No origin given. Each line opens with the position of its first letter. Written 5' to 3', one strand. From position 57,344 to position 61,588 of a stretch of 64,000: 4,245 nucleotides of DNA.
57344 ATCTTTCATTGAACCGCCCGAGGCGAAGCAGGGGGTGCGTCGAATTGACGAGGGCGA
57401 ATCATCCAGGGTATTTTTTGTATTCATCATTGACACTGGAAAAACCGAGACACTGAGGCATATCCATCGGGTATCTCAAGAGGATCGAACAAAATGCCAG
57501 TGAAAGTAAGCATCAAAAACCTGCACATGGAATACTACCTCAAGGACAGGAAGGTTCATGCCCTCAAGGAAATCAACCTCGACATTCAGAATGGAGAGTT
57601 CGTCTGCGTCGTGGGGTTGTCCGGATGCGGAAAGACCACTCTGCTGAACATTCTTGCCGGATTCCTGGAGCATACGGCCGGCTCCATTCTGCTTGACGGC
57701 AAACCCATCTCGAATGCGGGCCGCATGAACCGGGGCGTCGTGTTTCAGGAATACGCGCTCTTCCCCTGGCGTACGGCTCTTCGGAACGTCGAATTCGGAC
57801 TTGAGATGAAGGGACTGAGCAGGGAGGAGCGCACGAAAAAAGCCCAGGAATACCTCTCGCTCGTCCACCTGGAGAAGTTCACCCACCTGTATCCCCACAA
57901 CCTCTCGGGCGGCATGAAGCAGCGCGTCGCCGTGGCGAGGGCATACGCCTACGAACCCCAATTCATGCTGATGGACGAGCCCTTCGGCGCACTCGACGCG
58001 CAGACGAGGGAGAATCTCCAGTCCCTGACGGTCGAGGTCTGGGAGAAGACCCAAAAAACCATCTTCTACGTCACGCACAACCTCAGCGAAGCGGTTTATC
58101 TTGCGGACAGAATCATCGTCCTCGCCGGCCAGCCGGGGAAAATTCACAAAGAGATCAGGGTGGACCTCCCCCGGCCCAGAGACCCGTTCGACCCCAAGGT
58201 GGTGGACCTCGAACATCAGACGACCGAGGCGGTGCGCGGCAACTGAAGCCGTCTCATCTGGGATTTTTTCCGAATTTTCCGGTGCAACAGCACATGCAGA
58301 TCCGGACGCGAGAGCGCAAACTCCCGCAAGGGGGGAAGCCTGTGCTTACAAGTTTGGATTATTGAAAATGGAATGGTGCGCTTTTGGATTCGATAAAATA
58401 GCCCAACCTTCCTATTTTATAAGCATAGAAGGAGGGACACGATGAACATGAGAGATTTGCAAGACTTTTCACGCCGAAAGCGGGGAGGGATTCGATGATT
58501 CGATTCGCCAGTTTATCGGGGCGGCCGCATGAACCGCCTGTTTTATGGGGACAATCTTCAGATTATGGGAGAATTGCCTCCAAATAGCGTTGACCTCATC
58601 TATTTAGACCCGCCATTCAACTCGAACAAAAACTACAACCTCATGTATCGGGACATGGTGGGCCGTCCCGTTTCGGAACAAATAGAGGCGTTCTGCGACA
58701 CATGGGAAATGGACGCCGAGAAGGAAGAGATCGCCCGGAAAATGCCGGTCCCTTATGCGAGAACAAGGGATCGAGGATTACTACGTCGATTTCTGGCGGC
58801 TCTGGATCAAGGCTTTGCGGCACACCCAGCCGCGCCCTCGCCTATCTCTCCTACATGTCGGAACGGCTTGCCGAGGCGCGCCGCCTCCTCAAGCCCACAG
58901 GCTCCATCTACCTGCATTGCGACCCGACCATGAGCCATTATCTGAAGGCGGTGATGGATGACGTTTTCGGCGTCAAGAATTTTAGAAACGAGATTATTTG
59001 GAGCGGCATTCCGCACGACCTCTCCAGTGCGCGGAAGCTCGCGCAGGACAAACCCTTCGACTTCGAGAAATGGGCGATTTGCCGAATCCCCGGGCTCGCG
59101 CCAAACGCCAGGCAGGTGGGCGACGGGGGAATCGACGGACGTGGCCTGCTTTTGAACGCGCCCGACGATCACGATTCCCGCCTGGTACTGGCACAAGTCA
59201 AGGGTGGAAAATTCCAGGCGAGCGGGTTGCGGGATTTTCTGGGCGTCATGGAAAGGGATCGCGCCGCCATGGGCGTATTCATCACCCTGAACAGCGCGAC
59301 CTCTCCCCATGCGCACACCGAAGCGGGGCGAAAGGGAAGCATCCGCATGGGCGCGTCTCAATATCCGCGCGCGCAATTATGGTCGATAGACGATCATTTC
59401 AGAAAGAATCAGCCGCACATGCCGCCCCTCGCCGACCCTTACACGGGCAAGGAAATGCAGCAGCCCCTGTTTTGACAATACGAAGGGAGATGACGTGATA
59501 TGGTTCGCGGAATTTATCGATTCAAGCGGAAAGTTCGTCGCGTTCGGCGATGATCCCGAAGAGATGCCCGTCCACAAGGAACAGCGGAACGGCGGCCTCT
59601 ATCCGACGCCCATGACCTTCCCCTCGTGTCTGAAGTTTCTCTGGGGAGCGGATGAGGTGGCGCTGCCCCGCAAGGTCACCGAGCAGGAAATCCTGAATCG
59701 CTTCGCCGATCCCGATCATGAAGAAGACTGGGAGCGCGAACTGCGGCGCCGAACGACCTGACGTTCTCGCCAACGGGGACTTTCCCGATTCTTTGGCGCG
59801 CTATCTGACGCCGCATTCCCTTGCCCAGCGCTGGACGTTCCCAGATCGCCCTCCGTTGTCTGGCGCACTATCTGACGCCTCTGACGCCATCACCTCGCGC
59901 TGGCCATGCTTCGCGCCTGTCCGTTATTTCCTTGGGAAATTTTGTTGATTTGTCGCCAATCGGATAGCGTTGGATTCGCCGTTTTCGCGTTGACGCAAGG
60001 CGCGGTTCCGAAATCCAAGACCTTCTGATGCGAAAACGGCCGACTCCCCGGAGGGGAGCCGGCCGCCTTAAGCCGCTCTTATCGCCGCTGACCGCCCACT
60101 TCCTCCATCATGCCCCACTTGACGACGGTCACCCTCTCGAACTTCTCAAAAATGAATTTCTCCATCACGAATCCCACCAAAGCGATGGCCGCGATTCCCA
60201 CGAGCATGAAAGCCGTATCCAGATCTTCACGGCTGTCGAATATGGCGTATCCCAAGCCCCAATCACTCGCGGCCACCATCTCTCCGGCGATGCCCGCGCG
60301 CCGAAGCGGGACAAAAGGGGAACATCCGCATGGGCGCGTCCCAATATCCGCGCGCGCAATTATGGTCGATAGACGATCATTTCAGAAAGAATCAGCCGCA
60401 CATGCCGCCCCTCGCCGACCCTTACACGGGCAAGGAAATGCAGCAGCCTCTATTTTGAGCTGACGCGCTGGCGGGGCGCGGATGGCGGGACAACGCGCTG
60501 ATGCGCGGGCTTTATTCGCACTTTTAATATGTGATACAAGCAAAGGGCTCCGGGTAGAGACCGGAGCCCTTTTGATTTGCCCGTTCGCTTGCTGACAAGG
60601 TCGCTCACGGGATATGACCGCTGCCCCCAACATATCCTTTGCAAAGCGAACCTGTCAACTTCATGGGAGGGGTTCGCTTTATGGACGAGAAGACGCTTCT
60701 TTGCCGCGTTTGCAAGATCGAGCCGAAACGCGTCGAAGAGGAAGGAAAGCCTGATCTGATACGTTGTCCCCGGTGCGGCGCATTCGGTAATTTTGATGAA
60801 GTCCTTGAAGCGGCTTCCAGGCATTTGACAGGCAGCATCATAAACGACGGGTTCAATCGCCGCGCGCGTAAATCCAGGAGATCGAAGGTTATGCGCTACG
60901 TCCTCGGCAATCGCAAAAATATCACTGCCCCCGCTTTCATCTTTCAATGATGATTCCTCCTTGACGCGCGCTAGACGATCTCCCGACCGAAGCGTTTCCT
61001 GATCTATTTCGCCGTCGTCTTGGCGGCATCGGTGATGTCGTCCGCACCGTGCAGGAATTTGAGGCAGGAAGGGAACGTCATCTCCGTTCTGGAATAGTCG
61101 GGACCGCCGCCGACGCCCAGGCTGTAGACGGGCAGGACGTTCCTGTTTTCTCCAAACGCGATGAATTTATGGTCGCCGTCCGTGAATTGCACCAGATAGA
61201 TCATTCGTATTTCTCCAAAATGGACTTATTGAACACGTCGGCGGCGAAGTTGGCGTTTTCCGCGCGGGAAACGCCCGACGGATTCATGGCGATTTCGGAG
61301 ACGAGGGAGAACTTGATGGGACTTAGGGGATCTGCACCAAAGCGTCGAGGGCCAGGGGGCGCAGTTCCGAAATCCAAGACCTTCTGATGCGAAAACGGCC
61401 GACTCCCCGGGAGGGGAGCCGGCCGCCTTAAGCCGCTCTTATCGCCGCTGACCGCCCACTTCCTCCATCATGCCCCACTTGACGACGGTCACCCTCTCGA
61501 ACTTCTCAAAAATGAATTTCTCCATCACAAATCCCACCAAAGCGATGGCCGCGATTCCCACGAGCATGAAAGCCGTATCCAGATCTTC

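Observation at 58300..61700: Rearrangement hotspot: frameshifted N6/N4 methyltransferase-Mrr fusion followed by nested direct repeats of two gene 3' ends bracketing small-ORF cassettes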

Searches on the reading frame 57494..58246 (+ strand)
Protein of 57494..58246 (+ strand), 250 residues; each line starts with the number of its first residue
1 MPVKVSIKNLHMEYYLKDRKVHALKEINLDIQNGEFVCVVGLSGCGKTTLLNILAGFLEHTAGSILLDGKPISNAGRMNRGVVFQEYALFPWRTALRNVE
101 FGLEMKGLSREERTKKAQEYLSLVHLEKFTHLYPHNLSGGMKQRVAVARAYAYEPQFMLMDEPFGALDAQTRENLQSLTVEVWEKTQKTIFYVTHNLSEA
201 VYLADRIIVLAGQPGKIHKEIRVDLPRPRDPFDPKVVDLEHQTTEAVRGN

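Call 7: search_protein_families(library=pfam, max_evalue=0.1, proteins=[window:57494-58246:+])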
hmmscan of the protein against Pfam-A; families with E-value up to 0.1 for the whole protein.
window:57494-58246:+ (250 aa): 21 families
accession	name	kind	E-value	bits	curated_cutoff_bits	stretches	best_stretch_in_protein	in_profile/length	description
PF00005.33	ABC_tran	-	8.5e-33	114.3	25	1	24-164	1-136/137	ABC transporter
PF02463.25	SMC_N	-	7.6e-06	25.9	40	1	122-200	122-204/220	RecF/RecN/SMC N terminal domain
PF03193.22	RsgA_GTPase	-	8.8e-05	22.8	30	1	16-64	89-136/174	RsgA GTPase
PF13401.12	AAA_22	-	0.00085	20.1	27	1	33-109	4-64/130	AAA domain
PF13304.12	AAA_21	-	0.0012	19.4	27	0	36-57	1-22/304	AAA domain, putative AbiEii toxin, Type IV TA system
PF13191.12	AAA_16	-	0.0024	18.8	32.6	1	30-82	18-64/167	AAA ATPase domain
PF13175.12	AAA_15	-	0.0037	17.4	32.1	1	24-61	14-50/374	AAA ATPase domain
PF13238.12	AAA_18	-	0.0057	17.6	29.4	1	37-55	1-19/128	AAA domain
PF20720.3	nSTAND3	-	0.0086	16.2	27.2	0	31-55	14-38/155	Novel STAND NTPase 3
PF13476.12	AAA_23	-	0.016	16.3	27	1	24-57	12-42/201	AAA domain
PF09818.15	ABC_ATPase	-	0.022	14.2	23.2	0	29-63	75-109/283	P-loop domain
PF13521.12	AAA_28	-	0.03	15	27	1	37-56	2-21/164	AAA domain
PF20703.3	nSTAND1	-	0.035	14.2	27.1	1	26-62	25-59/379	Novel STAND NTPase 1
PF13604.12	AAA_30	-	0.04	14.1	27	1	35-66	19-50/191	AAA domain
PF03205.20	MobB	-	0.041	14.2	26.6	1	37-59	2-24/133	Molybdopterin guanine dinucleotide synthesis protein B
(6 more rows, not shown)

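Call 10: find_encoding_contigs(protein=window:57494-58246:+, flank=10000, max_places=10)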
Protein window:57494-58246:+ (250 aa): no gene with exactly this product is on record in the collection.

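Call 15: list_cluster_members(proteins=[P0001, P0002, window:57494-58246:+, window:61439-62308:-, window:60639-60950:+])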
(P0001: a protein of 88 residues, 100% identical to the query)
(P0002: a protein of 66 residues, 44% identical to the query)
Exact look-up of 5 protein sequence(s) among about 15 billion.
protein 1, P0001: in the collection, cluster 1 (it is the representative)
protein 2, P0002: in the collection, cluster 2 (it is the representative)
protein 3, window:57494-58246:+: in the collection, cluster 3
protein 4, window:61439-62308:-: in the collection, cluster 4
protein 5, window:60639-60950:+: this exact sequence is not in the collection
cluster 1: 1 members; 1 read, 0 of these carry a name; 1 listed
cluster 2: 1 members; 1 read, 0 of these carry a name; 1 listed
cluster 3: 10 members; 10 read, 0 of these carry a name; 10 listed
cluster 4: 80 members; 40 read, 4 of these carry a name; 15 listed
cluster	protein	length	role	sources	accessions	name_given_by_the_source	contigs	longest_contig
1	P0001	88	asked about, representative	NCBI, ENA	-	-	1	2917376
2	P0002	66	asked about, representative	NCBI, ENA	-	-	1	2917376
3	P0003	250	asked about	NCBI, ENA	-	-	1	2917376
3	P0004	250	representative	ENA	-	-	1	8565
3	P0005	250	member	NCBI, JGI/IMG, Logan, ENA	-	-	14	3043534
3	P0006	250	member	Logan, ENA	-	-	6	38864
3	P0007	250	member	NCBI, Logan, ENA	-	-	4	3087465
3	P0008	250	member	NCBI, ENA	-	-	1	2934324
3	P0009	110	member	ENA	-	-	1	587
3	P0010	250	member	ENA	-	-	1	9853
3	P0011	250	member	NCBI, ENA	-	-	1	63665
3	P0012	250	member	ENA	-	-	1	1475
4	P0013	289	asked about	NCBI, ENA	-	-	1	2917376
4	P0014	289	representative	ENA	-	-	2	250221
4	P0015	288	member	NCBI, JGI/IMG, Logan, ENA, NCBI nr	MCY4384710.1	MAG: ABC transporter permease [Nitrospinae bacterium] | ABC transporter permease [Nitrospinota bacterium]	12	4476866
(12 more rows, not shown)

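Call 90: search_protein_families(library=ncbifam, max_evalue=0.01, proteins=[window:57494-58246:+])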
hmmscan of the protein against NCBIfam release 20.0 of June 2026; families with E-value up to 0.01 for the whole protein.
window:57494-58246:+ (250 aa): 189 families (the best 25 are shown)
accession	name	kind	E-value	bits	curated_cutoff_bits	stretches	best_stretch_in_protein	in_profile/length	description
NF040729.1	ABC_ATP_SaoA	equivalog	3.3e-77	259.3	360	1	4-245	1-241/248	ABC transporter ATP-binding protein SaoA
NF008421.0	PRK11248.1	equivalog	2.2e-73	246.9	357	1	9-226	6-218/255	taurine ABC transporter ATP-binding subunit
TIGR01184.1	ntrCD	subfamily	2.9e-67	226.6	291.8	1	24-231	1-210/230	nitrate ABC transporter ATP-binding protein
TIGR01186.1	proV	subfamily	7.9e-65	219.3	326.6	1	22-211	7-204/363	betaine/proline/choline family ABC transporter ATP-binding protein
TIGR03265.1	PhnT2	equivalog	2.3e-63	214.6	457.7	1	7-211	7-209/353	putative 2-aminoethylphosphonate ABC transporter ATP-binding protein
TIGR00968.1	3a0106s01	subfamily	2.9e-57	193.9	342.75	1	20-217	12-209/237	sulfate ABC transporter ATP-binding protein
NF006987.0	PRK09452.1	equivalog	9.4e-57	192.4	482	1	22-217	31-226/378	spermidine/putrescine ABC transporter ATP-binding protein PotA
NF008420.0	PRK11247.1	equivalog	1.7e-56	191.2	395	1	18-245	24-240/257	aliphatic sulfonates ABC transporter ATP-binding protein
TIGR01187.1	potA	subfamily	1.1e-55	189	355.6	1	40-217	2-179/325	polyamine ABC transporter ATP-binding protein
NF043075.1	MMSYN1_0197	equivalog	1.7e-54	185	550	1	6-211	4-207/341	spermidine/putrescine ABC transporter ATP-binding protein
NF040840.2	tungstate_WtpC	equivalog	2.6e-54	184.8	440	1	11-211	3-205/347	tungstate ABC transporter ATP-binding protein WtpC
TIGR03415.1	ABC_choXWV_ATP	equivalog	5.2e-52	177.1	483.75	1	20-212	36-240/382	choline ABC transporter ATP-binding protein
NF008105.0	PRK10851.1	equivalog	5.6e-52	176.6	502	1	20-211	14-211/362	sulfate/thiosulfate ABC transporter ATP-binding protein CysA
NF008653.0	PRK11650.1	subfamily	7.5e-52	176.5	432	1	4-212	3-210/357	sn-glycerol-3-phosphate ABC transporter ATP-binding protein UgpC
NF008621.0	PRK11607.1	equivalog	8.1e-52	176.3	613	1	20-210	31-223/377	putrescine ABC transporter ATP-binding subunit PotG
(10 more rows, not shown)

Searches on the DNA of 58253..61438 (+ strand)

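Call 74: search_dna_similar(query=window:58253-61438:+, collection=phages, mode=distant, max_rows=10)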
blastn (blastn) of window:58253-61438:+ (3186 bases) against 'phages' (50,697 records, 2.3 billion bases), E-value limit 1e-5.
Records with a match: 9; places in all: 9; records where one place covers at least 80% of the query: 0.
Best place of each record, by identity: 80-90% 4; 60-80% 5.
By first word of the organism name: Mycobacterium 5; Streptomyces 4.
By host as written in the record: Mycobacterium smegmatis mc2 155 4; Streptomyces lividans JI 1326 3; Mycobacterium smegmatis mc#155 1; Streptomyces lividans JI1326 1.
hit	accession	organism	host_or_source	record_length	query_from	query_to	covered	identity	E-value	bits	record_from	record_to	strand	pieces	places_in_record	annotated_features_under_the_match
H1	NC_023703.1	Mycobacterium phage Dori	Mycobacterium smegmatis mc2 155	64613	582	749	5%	71.4%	3e-14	88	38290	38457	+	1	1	42: DNA methyltransferase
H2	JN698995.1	Mycobacterium phage Dori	Mycobacterium smegmatis mc2 155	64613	582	749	5%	71.4%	3e-14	88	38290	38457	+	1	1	42: DNA methylase N-4/N-6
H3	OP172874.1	Mycobacterium phage Mask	Mycobacterium smegmatis mc#155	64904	582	749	5%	70.8%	1e-12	83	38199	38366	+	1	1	42: DNA methyltransferase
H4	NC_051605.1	Mycobacterium phage Amgine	Mycobacterium smegmatis mc2 155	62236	636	742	3%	73.4%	4e-6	62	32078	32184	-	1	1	37: methyltransferase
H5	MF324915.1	Mycobacterium phage Amgine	Mycobacterium smegmatis mc2 155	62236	636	742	3%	73.4%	4e-6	62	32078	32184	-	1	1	37: DNA methylase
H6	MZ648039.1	Streptomyces phage RedBear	Streptomyces lividans JI 1326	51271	642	708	2%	80.6%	1e-6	64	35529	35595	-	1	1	49: methyltransferase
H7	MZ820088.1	Streptomyces phage Katalie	Streptomyces lividans JI 1326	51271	642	708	2%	80.6%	1e-6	64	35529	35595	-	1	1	48: methyltransferase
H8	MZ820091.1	Streptomyces phage South40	Streptomyces lividans JI 1326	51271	642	708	2%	80.6%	1e-6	64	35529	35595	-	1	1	48: methyltransferase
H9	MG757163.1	Streptomyces phage OzzyJ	Streptomyces lividans JI1326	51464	642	708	2%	80.6%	1e-6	64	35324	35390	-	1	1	DNA methylase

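Call 75: search_dna_similar(query=window:58253-61438:+, collection=plasmids, mode=distant, max_rows=10)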
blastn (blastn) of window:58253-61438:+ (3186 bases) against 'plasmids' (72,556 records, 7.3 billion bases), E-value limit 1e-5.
Records with a match: 1; places in all: 1; records where one place covers at least 80% of the query: 0.
Best place of each record, by identity: 60-80% 1.
By first word of the organism name: Cellulosimicrobium 1.
By predicted mobility (MOB-suite, as given by PLSDB): non-mobilizable 1.
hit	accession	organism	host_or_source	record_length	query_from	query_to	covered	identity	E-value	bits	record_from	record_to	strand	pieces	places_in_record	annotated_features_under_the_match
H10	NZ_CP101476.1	Cellulosimicrobium cellulans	water,poultry farm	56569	612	695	3%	77.4%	3e-7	67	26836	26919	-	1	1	DNA methyltransferase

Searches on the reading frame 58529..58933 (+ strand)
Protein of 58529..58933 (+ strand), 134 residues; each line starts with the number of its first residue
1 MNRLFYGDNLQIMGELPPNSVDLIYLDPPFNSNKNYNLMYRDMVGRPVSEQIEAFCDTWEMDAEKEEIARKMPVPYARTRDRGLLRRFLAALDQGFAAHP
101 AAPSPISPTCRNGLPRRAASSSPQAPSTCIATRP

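Call 7: search_protein_families(library=pfam, max_evalue=0.1, proteins=[window:58529-58933:+])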
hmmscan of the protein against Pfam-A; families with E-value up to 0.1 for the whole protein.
window:58529-58933:+ (134 aa): 2 families
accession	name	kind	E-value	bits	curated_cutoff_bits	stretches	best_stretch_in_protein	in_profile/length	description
PF03602.21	Cons_hypoth95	-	0.019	15.1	24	1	18-43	111-136/182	Conserved hypothetical protein 95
PF02086.21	MethyltransfD12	-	0.075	13.2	22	1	17-46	172-204/253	D12 class N6 adenine-specific DNA methyltransferase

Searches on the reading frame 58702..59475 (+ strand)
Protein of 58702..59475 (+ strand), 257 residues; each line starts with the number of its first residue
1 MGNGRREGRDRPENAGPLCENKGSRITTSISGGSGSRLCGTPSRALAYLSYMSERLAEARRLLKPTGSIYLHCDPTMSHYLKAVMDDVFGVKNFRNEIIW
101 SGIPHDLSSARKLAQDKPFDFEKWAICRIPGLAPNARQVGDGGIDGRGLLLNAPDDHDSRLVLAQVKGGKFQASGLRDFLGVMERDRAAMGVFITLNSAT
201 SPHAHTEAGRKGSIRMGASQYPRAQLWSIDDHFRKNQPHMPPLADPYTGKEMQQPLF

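Call 7: search_protein_families(library=pfam, max_evalue=0.1, proteins=[window:58702-59475:+])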
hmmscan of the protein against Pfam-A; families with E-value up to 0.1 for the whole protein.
window:58702-59475:+ (257 aa): 3 families
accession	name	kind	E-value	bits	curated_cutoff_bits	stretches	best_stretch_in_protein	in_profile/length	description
PF01555.25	N6_N4_Mtase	-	2.8e-10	41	26.7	1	45-101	25-81/221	DNA methylase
PF04471.18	Mrr_cat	-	3.3e-07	30.9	21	1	135-215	27-104/115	Restriction endonuclease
PF22722.2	NA-iREase1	-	0.0012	19.2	27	1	137-212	20-92/106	NACHT-associated inactive Restriction Endonuclease 1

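Call 29: search_protein_families(library=phrogs, max_evalue=0.1, proteins=[window:58702-59475:+])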
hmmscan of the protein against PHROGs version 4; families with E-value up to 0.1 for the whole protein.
window:58702-59475:+ (257 aa): 2 families
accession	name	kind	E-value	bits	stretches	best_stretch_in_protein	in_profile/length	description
phrog_67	-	other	1.8e-11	44.8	1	36-100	166-218/743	DNA methyltransferase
phrog_6025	-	other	0.0024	18.5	1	48-101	58-109/192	DNA methyltransferase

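Call 30: search_protein_families(library=padloc, max_evalue=0.1, proteins=[window:58702-59475:+])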
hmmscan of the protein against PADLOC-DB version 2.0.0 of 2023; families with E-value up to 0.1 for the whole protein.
window:58702-59475:+ (257 aa): 22 families
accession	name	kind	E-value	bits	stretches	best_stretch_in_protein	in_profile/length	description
PDLC03339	MTase_II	-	1.3e-16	58.4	1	48-101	60-113/399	Type II methyltransferase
PDLC03300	MTase_II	-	2.7e-15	54.2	1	47-101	85-139/302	Type II methyltransferase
PDLC03354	MTase_II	-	3.1e-14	50.8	1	46-99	127-180/425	Type II methyltransferase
PDLC03636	MTase_III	-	5.6e-12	43.2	1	48-106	96-154/575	Type III methyltransferase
PDLC03644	MTase_III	-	7.6e-12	42.7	1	45-115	106-176/542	Type III methyltransferase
PDLC03635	MTase_III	-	3.4e-11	40.5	1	47-103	267-323/708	Type III methyltransferase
PDLC03638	MTase_III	-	3.1e-10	37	1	47-113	430-496/816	Type III methyltransferase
PDLC03634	MTase_III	-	2.6e-09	34.5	1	48-102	173-227/621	Type III methyltransferase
PDLC03265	MTase_II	-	4.3e-09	34.3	1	47-101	72-123/333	Type II methyltransferase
PDLC03633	MTase_III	-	4.7e-09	33.5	1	47-101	150-204/616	Type III methyltransferase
PDLC03641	MTase_III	-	1.5e-08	31.7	1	47-102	183-238/657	Type III methyltransferase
PDLC03637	MTase_III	-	1.1e-06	25.6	1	47-101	185-239/513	Type III methyltransferase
PDLC03632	MTase_III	-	1.7e-05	21.1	1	47-101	241-295/983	Type III methyltransferase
PDLC03299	MTase_II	-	7.2e-05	20.4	1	47-101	61-112/296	Type II methyltransferase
PDLC03642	MTase_III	-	0.00013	18.8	1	48-99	139-190/528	Type III methyltransferase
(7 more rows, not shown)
